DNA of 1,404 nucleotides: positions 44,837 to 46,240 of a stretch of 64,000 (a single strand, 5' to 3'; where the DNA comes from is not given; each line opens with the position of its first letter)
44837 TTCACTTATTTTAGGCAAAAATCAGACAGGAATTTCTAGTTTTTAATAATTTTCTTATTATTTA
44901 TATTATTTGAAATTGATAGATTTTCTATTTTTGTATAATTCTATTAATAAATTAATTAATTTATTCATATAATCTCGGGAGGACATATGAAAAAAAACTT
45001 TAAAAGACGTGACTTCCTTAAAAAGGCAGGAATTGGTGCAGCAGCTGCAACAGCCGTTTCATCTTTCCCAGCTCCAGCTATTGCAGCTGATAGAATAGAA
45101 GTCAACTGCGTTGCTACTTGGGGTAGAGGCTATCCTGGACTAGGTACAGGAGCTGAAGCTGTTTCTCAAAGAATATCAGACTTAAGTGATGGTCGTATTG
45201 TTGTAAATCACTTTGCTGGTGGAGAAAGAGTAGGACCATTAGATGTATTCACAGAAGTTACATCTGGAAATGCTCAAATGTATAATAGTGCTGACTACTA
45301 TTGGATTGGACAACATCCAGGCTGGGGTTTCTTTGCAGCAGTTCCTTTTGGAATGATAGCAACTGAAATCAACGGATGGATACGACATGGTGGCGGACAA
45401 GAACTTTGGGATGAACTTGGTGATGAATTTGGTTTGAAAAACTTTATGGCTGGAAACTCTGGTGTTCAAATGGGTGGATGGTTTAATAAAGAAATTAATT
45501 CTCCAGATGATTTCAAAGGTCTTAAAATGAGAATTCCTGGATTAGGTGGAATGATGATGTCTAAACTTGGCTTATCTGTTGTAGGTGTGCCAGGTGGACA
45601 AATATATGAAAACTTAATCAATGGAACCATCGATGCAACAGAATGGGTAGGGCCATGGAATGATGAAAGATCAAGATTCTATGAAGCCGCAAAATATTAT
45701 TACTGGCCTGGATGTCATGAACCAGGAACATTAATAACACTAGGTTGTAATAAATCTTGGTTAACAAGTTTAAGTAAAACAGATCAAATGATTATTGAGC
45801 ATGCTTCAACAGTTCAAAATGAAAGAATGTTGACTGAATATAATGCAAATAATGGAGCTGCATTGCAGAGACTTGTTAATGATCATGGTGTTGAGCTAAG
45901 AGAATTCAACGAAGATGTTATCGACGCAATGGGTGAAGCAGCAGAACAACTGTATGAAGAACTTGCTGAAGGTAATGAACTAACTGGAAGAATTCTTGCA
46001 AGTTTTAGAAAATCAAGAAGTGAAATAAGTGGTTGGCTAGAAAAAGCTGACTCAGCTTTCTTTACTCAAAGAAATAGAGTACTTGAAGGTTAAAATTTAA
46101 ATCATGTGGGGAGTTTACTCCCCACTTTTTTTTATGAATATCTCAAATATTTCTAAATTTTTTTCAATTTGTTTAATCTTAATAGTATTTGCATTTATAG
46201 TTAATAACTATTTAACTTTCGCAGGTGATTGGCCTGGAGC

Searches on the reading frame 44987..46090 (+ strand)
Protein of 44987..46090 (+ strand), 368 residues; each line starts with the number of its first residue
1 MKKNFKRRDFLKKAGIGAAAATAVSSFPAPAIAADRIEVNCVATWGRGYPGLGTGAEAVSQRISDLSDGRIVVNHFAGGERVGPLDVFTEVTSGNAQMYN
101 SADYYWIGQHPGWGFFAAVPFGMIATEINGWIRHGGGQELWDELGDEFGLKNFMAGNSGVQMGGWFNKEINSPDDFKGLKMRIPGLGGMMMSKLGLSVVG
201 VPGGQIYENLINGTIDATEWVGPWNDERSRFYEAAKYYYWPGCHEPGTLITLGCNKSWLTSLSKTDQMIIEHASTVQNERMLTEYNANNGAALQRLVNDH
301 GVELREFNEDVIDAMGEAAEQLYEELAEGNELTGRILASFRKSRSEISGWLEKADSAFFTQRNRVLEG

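Call 3: search_protein_families(library=pfam, proteins=[window:44987-46090:+], max_evalue=0.1)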
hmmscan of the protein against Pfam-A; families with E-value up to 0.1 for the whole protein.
window:44987-46090:+ (368 aa): 1 family
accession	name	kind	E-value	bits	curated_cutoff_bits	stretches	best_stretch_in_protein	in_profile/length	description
PF03480.18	DctP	-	3e-49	168.3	23.4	1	53-328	12-284/286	Bacterial extracellular solute-binding protein, family 7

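Call 4: search_protein_families(library=ncbifam, proteins=[window:44987-46090:+], max_evalue=0.1)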
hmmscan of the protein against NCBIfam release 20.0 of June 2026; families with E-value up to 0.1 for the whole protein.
window:44987-46090:+ (368 aa): 5 families
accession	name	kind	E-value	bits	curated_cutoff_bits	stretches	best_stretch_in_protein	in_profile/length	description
TIGR00787.1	dctP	subfamily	2e-12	47.1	175.05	1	54-280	13-237/257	DctP family TRAP transporter solute-binding subunit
NF037995.1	TRAP_S1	subfamily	8.7e-12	44.9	50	1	54-310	14-266/271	TRAP transporter substrate-binding protein DctP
TIGR01409.1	TAT_signal_seq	domain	0.0002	21.6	16.7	1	7-31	3-27/29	twin-arginine translocation signal domain-containing protein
NF038009.1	TatB_1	subfamily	0.00042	20.5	100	1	1-27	10-36/70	twin-arginine translocation system-associated protein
TIGR02811.1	formate_TAT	hypoth_equivalog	0.00043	20.5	48.45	1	2-35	6-39/66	formate dehydrogenase region TAT target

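Call 52: search_solved_structures(query=window:44987-46090:+, max_evalue=0.00001)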
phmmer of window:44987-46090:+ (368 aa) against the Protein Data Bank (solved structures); distinct sequences matched with E-value up to 0.00001: 21.
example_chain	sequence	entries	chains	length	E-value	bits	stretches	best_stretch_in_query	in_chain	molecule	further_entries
2hzk_A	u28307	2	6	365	9.6e-73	248.7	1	6-358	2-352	TRAP-T family sorbitol/mannitol transporter, periplasmic binding protein, SmoM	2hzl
4pet_A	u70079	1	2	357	9.1e-71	242.2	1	42-359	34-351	Extracellular solute-binding protein, family 7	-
5cm6_A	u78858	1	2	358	2.9e-68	234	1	41-359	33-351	TRAP dicarboxylate transporter-DctP subunit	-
7ug8_A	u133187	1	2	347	6.3e-67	229.6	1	42-350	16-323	Ketoacid-binding protein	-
4yzz_A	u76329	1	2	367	3.5e-65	223.8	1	6-358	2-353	TRAP TRANSPORTER SOLUTE BINDING PROTEIN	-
4yic_A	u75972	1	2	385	4.2e-65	223.6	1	6-358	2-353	TRAP TRANSPORTER SOLUTE BINDING PROTEIN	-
2zzv_A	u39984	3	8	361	5.7e-27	98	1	3-264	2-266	ABC transporter, solute-binding protein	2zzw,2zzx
7e9y_A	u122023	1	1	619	6.7e-15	58.3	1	34-220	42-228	Lactate-binding periplasmic protein TTHA0766,Lactate-binding periplasmic protein TTHA0766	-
4pe3_A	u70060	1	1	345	3.8e-13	52.6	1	60-278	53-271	TRAP dicarboxylate transporter-DctP subunit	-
8zmz_A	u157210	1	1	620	1.2e-12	50.9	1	33-218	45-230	Lactate-binding periplasmic protein TTHA0766,Red fluorescent protein drFP583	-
4x8r_A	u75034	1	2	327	6.7e-11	45.2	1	44-334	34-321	TRAP dicarboxylate transporter, DctP subunit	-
7bbr_A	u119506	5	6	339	1.6e-09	40.6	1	20-327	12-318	Putative TRAP transporter solute receptor DctP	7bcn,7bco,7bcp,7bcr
4xfe_A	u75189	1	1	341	4.3e-09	39.2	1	31-304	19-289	TRAP dicarboxylate transporter subunit DctP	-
4n8y_A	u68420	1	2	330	1e-08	38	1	149-316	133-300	Putative TRAP-type C4-dicarboxylate transport system, binding periplasmic protein (DctP su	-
4n91_A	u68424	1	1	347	7.3e-08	35.2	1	167-327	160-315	TRAP dicarboxylate transporter, DctP subunit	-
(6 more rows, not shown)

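Call 70: search_dna_similar(query=window:44987-46090:+, collection=plasmids, mode=protein, max_evalue=1e-40, max_rows=12)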
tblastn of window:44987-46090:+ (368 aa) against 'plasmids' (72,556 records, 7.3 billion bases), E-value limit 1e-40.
Records with a match: 141; places in all: 163; records where one place covers at least 80% of the query: 127.
Best place of each record, by identity: <60% 141.
By first word of the organism name: Agrobacterium 36; Azospirillum 24; Sulfitobacter 23; Phaeobacter 8; Bradyrhizobium 8; Sinorhizobium 5; Nitratireductor 3; Tritonibacter 2; Leisingera 2; Rhizobium 2; and 25 more.
By predicted mobility (MOB-suite, as given by PLSDB): non-mobilizable 93; conjugative 27; mobilizable 21.
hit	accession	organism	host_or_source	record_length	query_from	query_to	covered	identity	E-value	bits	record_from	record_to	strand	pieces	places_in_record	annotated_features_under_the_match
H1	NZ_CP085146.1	Sulfitobacter dubius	cell culture,Sediment from the Channel ...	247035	2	367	99%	37.3%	7e-65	230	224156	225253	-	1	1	TRAP transporter substrate-binding protein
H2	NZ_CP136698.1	Sulfitobacter dubius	Macrocystis pyrifera gametophyte,Whole ...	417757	2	367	99%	37.3%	7e-65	230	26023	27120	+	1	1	TRAP transporter substrate-binding protein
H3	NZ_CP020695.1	Sulfitobacter sp. D7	calanoid copepod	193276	2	367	99%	37.3%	2e-64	229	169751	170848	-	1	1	TRAP transporter substrate-binding protein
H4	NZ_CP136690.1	Sulfitobacter sp. LC.270.F.C4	Macrocystis pyrifera gametophyte,Whole ...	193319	2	367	99%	37.3%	2e-64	229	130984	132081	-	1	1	TRAP transporter substrate-binding protein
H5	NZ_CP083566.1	Sulfitobacter sp. W027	-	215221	2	367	99%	37.3%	2e-64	229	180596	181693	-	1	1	TRAP transporter substrate-binding protein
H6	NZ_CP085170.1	Sulfitobacter sp. DSM 110093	cell culture,Sediment from the Channel ...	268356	2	367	99%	37.3%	2e-64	229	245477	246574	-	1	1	TRAP transporter substrate-binding protein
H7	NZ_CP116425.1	Sulfitobacter faviae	Hexacorallia,culture,Cold water coral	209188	2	367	99%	37.1%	1e-63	226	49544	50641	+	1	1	TRAP transporter substrate-binding protein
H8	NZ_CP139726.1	Sulfitobacter faviae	Bacterial Culture,hydrothermal vent ...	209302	2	367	99%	37.1%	1e-63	226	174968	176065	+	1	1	TRAP transporter substrate-binding protein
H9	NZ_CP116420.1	Sulfitobacter faviae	Hexacorallia,culture,Cold water coral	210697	2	367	99%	37.1%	1e-63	226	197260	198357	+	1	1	TRAP transporter substrate-binding protein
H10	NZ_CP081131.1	Sulfitobacter sp. W074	-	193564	2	367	99%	37.1%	1e-63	226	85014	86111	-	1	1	TRAP transporter substrate-binding protein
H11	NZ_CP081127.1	Sulfitobacter sp. W002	-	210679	2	367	99%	37.1%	1e-63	226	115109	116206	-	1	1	TRAP transporter substrate-binding protein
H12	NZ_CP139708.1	Sulfitobacter sp. OXR-159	Bacterial Culture,hydrothermal vent ...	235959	2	367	99%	37.1%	1e-63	226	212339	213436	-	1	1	TRAP transporter substrate-binding protein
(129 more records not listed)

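Call 72: get_annotated_region(hit=H1, flank=5000)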
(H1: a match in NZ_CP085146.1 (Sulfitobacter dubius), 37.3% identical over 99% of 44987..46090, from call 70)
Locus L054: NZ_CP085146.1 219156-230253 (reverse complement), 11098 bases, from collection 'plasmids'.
description: Sulfitobacter dubius strain DSM 109990 plasmid pDSM109990_b, complete sequence
organism: Sulfitobacter dubius (NCBI taxid 218673)
taxonomy: Bacteria; Pseudomonadota; Alphaproteobacteria; Rhodobacterales; Roseobacteraceae; Sulfitobacter; Sulfitobacter dubius
host: -; source: cell culture,Sediment from the Channel Sea by Roscoff; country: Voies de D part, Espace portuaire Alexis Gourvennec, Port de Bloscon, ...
typing (MOB-suite, as given by PLSDB): non-mobilizable
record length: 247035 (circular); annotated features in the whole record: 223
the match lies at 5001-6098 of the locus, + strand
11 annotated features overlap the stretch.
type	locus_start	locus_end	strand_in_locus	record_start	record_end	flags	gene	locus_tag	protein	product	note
CDS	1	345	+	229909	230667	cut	-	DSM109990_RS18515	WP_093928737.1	amino acid ABC transporter substrate-binding protein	-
CDS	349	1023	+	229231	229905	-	-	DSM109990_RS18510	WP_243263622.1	amino acid ABC transporter permease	GO:0006865 - amino acid transport [Evidence IEA]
CDS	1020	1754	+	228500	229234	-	-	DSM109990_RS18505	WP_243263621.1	amino acid ABC transporter ATP-binding protein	-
CDS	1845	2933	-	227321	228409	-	dctP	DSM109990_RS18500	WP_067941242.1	TRAP transporter substrate-binding protein DctP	GO:0055085 - transmembrane transport [Evidence IEA]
CDS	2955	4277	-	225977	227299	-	-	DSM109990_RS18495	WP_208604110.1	TRAP transporter large permease subunit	GO:0015740 - C4-dicarboxylate transport [Evidence IEA]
CDS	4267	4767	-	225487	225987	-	-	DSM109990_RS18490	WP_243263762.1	TRAP transporter small permease subunit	-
CDS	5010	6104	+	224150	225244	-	-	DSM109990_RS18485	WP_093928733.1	TRAP transporter substrate-binding protein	-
CDS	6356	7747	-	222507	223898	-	-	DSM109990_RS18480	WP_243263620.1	TRAP transporter large permease subunit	GO:0015740 - C4-dicarboxylate transport [Evidence IEA]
CDS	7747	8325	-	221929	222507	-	-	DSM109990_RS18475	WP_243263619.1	TRAP transporter small permease subunit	-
CDS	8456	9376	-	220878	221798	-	-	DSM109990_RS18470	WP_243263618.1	isoaspartyl peptidase/L-asparaginase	-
CDS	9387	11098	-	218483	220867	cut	-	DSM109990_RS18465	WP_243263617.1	1-deoxy-D-xylulose-5-phosphate synthase N-terminal domain-containing protein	GO:0016114 - terpenoid biosynthetic process [Evidence IEA]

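Call 83: search_dna_similar(query=window:44987-46090:+, collection=plasmids, mode=protein, max_evalue=1e-40, max_rows=14, rows=spread)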
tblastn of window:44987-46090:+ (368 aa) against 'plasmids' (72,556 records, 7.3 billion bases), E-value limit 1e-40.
Records with a match: 141; places in all: 163; records where one place covers at least 80% of the query: 127.
Best place of each record, by identity: <60% 141.
By first word of the organism name: Agrobacterium 36; Azospirillum 24; Sulfitobacter 23; Phaeobacter 8; Bradyrhizobium 8; Sinorhizobium 5; Nitratireductor 3; Tritonibacter 2; Leisingera 2; Rhizobium 2; and 25 more.
By predicted mobility (MOB-suite, as given by PLSDB): non-mobilizable 93; conjugative 27; mobilizable 21.
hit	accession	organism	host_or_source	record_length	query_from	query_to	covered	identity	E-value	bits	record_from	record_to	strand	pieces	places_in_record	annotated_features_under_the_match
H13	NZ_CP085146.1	Sulfitobacter dubius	cell culture,Sediment from the Channel ...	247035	2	367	99%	37.3%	7e-65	230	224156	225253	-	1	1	TRAP transporter substrate-binding protein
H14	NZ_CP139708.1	Sulfitobacter sp. OXR-159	Bacterial Culture,hydrothermal vent ...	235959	2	367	99%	37.1%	1e-63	226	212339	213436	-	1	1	TRAP transporter substrate-binding protein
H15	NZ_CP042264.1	Qingshengfaniella alkalisoli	cell culture,saline soil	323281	32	367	91%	38.9%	1e-66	235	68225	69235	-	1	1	TRAP transporter substrate-binding protein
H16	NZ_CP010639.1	Phaeobacter gallaeciensis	cell culture,clam aquaculture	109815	38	357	87%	40.3%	2e-66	234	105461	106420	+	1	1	TRAP transporter substrate-binding protein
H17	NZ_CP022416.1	Pseudosulfitobacter pseudonitzschiae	Skeletonema marinoi strain RO5AC,Cell ...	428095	32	367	91%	38.0%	3e-59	214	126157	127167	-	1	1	TRAP transporter substrate-binding protein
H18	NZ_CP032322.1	Azospirillum argentinense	soil sample,Agricultural field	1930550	55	358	83%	40.8%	1e-49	186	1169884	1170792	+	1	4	record has no annotation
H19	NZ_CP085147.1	Sulfitobacter dubius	cell culture,Sediment from the Channel ...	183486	5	315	85%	38.9%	3e-53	196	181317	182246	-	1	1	ABC transporter substrate-binding protein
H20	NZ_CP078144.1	Nitratireductor kimnyeongensis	Isolate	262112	2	315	85%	36.6%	6e-43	166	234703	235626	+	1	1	TRAP transporter substrate-binding protein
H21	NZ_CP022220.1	Bradyrhizobium guangxiense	peanut,cell culture,roots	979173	56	358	82%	36.8%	3e-45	173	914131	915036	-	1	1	TRAP transporter substrate-binding protein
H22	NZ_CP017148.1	Bosea vaviloviae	Vavilovia formosa,cell culture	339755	59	347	79%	37.4%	2e-43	168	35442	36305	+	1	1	dctP: TRAP transporter substrate-binding protein DctP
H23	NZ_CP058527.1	Agrobacterium tumefaciens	-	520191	55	358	83%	34.9%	7e-45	172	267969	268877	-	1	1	TRAP transporter substrate-binding protein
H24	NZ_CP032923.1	Agrobacterium tumefaciens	Euonymus sp.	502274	55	358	83%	34.2%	8e-45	172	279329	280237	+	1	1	TRAP transporter substrate-binding protein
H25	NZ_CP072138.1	Agrobacterium sp. S7/73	Phyla canescens,cell culture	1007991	55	358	83%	33.9%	3e-44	170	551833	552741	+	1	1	record has no annotation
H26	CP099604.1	Comamonadaceae bacterium OTU4NAUVB1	Arabidopsis thaliana,pure culture,leaf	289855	57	314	70%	39.1%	3e-46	176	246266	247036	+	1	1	dctP: TRAP transporter substrate-binding protein DctP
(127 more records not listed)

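Call 84: get_annotated_region(hit=H16, flank=3500)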
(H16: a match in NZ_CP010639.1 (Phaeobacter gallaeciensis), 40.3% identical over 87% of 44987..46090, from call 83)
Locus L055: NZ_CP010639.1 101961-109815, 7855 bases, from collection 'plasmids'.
description: Phaeobacter gallaeciensis strain P73 plasmid pP73_c, complete sequence
organism: Phaeobacter gallaeciensis (NCBI taxid 60890)
taxonomy: Bacteria; Pseudomonadota; Alphaproteobacteria; Rhodobacterales; Roseobacteraceae; Phaeobacter; Phaeobacter gallaeciensis
host: -; source: cell culture,clam aquaculture; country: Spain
typing (MOB-suite, as given by PLSDB): non-mobilizable; replicon rep_cluster_636
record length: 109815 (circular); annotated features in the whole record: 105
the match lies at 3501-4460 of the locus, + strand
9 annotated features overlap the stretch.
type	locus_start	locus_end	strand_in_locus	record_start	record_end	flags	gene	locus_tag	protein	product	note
CDS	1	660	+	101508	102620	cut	-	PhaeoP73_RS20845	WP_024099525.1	alkene reductase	-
CDS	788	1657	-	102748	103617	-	-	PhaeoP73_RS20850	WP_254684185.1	DMT family transporter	GO:0055085 - transmembrane transport [Evidence IEA]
CDS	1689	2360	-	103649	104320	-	-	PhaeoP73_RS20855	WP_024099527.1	SDR family oxidoreductase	-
CDS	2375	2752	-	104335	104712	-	-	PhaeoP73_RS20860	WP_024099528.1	lactoylglutathione lyase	-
CDS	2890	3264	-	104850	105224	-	-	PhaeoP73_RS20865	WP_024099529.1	cupin domain-containing protein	-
CDS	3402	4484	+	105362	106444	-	-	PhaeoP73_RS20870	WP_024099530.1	TRAP transporter substrate-binding protein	-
CDS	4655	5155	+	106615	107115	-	-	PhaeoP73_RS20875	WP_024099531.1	TRAP transporter small permease subunit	-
CDS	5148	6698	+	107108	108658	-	-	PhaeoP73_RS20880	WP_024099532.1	TRAP transporter large permease subunit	-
CDS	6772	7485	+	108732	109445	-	-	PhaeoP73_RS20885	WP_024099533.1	TetR/AcrR family transcriptional regulator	GO:0006355 - regulation of DNA-templated transcription [Evidence IEA]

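Call 85: get_annotated_region(hit=H15, flank=3500)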
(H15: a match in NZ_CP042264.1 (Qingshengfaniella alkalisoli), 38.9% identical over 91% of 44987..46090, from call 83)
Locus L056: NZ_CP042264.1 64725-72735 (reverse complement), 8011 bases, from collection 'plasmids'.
description: Qingshengfaniella alkalisoli strain LN3S51 plasmid unnamed3, complete sequence
organism: Qingshengfaniella alkalisoli (NCBI taxid 2599296)
taxonomy: Bacteria; Pseudomonadota; Alphaproteobacteria; Rhodobacterales; Paracoccaceae; Qingshengfaniella; Qingshengfaniella alkalisoli
host: -; source: cell culture,saline soil; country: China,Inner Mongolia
typing (MOB-suite, as given by PLSDB): mobilizable; relaxase MOBV
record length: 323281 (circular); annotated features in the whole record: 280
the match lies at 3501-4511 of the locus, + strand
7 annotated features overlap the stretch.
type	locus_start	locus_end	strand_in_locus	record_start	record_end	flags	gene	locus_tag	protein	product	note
CDS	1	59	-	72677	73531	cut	-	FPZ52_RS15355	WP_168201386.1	alpha/beta hydrolase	-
CDS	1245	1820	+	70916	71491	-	-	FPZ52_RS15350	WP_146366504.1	TRAP transporter small permease subunit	-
CDS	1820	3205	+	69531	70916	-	-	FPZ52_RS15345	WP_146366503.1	TRAP transporter large permease subunit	GO:0015740 - C4-dicarboxylate transport [Evidence IEA]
CDS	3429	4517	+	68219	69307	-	-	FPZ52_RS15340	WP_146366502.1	TRAP transporter substrate-binding protein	-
CDS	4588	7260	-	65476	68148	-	-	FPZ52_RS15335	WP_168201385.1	alpha-L-rhamnosidase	-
CDS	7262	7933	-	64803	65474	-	-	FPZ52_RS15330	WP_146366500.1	GntR family transcriptional regulator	-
CDS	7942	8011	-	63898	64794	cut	-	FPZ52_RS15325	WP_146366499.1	dihydrodipicolinate synthase family protein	GO:0009436 - glyoxylate catabolic process [Evidence IEA]; GO:0071704 - organic substance metabolic process [Evidence ...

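Call 86: get_annotated_region(hit=H21, flank=3500)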
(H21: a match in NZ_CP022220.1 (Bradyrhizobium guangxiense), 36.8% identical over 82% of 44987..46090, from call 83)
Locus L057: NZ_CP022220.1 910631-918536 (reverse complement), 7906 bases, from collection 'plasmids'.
description: Bradyrhizobium guangxiense strain CCBAU 53363 plasmid p53363, complete sequence
organism: Bradyrhizobium guangxiense (NCBI taxid 1325115)
taxonomy: Bacteria; Pseudomonadota; Alphaproteobacteria; Hyphomicrobiales; Nitrobacteraceae; Bradyrhizobium; Bradyrhizobium guangxiense
host: -; source: peanut,cell culture,roots; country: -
typing (MOB-suite, as given by PLSDB): mobilizable; relaxase MOBP
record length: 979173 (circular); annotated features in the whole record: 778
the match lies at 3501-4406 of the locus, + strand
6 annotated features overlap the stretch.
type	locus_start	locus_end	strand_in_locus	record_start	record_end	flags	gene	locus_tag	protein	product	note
CDS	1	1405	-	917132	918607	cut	-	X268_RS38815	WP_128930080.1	aldehyde dehydrogenase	-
CDS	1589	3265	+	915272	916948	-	-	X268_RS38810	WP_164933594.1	thiamine pyrophosphate-binding protein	-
CDS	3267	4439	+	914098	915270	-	-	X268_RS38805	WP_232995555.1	TRAP transporter substrate-binding protein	-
CDS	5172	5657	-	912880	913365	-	-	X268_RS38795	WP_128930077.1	SEL1-like repeat protein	-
CDS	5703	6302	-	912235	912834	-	-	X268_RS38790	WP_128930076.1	A24 family peptidase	-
CDS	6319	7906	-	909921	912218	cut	gspD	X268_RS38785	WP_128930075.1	type II secretion system secretin GspD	GO:0015628 - protein secretion by the type II secretion system [Evidence IEA]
